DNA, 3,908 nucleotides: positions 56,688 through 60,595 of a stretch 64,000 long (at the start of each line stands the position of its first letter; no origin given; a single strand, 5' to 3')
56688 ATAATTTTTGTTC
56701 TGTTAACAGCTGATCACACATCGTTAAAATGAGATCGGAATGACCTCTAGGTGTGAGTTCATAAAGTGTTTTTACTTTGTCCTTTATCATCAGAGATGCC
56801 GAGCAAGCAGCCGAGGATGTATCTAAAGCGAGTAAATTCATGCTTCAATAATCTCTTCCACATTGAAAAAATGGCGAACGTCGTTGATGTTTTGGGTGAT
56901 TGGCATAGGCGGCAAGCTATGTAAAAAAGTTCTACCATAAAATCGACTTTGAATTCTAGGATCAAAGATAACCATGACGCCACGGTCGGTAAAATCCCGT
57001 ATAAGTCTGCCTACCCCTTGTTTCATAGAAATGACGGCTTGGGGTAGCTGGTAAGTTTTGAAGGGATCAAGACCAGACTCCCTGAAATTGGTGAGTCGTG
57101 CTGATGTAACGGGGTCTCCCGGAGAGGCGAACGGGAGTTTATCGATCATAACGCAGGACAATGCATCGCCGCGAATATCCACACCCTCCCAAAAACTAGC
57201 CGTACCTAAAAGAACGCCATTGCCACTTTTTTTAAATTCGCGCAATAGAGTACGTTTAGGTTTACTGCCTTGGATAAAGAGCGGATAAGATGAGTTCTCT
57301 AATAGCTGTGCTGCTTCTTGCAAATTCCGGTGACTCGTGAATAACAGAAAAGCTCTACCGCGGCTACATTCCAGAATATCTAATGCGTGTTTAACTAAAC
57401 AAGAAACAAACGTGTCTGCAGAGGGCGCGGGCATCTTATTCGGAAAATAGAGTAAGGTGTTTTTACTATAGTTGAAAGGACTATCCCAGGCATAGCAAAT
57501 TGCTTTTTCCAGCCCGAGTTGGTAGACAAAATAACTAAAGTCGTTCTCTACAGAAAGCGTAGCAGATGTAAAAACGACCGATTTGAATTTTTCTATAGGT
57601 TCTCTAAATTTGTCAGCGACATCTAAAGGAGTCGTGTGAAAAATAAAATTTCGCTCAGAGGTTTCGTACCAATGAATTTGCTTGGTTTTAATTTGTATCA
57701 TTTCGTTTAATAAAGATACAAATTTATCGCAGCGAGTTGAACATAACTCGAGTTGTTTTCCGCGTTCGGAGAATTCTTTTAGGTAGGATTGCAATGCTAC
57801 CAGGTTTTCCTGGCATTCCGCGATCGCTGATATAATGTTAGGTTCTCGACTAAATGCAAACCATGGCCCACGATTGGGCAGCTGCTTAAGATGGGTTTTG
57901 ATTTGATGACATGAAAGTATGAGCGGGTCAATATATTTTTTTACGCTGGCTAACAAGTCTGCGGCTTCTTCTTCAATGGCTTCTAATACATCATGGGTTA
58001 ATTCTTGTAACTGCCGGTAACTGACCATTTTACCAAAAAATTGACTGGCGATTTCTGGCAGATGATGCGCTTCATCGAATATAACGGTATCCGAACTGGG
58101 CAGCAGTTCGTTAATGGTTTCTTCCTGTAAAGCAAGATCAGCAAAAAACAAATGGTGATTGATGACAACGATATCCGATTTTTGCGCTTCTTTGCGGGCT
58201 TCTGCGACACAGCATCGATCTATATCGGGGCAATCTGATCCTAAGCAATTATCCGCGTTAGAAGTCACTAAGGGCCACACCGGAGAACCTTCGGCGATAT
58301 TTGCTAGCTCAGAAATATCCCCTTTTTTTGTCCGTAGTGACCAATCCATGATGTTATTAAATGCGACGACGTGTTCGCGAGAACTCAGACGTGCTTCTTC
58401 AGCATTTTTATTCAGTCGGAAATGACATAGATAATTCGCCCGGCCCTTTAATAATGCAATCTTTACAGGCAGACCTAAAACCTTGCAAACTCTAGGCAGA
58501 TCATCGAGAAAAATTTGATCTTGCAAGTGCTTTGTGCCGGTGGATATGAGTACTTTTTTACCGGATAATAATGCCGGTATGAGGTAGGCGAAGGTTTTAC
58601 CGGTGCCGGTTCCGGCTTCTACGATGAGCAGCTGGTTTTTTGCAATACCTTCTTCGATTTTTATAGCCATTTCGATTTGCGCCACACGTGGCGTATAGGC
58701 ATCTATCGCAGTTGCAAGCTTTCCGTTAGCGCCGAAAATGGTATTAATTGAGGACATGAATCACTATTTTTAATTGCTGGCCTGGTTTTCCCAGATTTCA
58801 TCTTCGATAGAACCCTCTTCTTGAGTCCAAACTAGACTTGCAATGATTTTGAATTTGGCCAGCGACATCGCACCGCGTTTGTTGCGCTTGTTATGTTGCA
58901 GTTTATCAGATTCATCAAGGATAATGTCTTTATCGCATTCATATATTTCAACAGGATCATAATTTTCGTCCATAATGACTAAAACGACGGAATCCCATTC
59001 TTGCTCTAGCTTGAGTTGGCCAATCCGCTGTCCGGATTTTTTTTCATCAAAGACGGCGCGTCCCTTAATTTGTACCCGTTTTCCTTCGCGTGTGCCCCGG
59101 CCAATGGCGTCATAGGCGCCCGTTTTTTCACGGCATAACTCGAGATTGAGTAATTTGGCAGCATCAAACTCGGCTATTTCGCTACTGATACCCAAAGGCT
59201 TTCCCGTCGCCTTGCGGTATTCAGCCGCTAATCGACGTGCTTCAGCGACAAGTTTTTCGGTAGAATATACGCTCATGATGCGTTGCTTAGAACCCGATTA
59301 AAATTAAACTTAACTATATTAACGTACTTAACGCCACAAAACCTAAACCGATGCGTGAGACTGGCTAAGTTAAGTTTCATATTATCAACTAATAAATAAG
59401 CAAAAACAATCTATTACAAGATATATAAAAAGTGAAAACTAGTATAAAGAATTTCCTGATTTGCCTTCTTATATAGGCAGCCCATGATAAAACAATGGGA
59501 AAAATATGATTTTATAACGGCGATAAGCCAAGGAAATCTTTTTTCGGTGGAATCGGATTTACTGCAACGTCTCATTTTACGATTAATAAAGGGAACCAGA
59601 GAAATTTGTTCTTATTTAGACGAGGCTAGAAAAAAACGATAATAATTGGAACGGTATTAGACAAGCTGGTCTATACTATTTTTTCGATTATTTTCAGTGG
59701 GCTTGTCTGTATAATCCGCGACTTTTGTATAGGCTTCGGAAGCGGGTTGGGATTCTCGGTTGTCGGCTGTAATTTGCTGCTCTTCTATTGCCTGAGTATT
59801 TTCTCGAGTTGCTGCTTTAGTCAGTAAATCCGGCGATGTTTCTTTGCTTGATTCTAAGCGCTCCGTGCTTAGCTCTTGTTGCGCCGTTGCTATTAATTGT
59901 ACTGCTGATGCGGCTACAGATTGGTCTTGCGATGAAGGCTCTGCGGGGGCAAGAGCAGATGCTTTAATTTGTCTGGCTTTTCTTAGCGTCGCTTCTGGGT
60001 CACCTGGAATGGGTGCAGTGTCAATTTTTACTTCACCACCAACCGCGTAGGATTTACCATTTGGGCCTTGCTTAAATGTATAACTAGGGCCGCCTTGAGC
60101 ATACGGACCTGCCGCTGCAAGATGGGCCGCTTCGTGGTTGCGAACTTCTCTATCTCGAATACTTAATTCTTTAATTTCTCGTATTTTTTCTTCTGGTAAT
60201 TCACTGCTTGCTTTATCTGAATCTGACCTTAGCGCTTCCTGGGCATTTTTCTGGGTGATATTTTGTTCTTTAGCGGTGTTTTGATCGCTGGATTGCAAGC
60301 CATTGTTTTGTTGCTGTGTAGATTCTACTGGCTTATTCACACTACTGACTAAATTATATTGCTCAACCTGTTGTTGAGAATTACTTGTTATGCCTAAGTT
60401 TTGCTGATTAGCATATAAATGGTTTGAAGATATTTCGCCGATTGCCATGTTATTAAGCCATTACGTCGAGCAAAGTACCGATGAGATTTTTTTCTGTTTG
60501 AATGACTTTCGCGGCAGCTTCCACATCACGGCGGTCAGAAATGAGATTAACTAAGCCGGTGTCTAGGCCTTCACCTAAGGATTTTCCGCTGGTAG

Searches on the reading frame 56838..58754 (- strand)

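Call 54: search_protein_families(library=pfam, proteins=[window:56838-58754:-], max_evalue=0.000001)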
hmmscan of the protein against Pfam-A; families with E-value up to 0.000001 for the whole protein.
window:56838-58754:- (638 aa): 3 families
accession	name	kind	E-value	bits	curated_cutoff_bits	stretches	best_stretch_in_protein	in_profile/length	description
PF13307.12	Helicase_C_2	-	3.6e-43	148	25.3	1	458-616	2-169/170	Helicase C-terminal domain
PF00270.35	DEAD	-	5.5e-11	42.9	26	0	39-98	13-77/167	DEAD/DEAH box helicase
PF04851.21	ResIII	-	6.4e-08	33.1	22.5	0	187-248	91-145/164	Type III restriction enzyme, res subunit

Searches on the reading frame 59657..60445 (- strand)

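Call 54: search_protein_families(library=pfam, proteins=[window:59657-60445:-], max_evalue=0.000001)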
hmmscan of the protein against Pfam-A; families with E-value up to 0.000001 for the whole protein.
window:59657-60445:- (262 aa): 1 family
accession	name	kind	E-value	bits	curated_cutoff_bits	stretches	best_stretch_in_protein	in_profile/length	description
PF12118.13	SprA-related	-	8.6e-38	130.9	27.3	1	21-226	115-325/335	SprA-related family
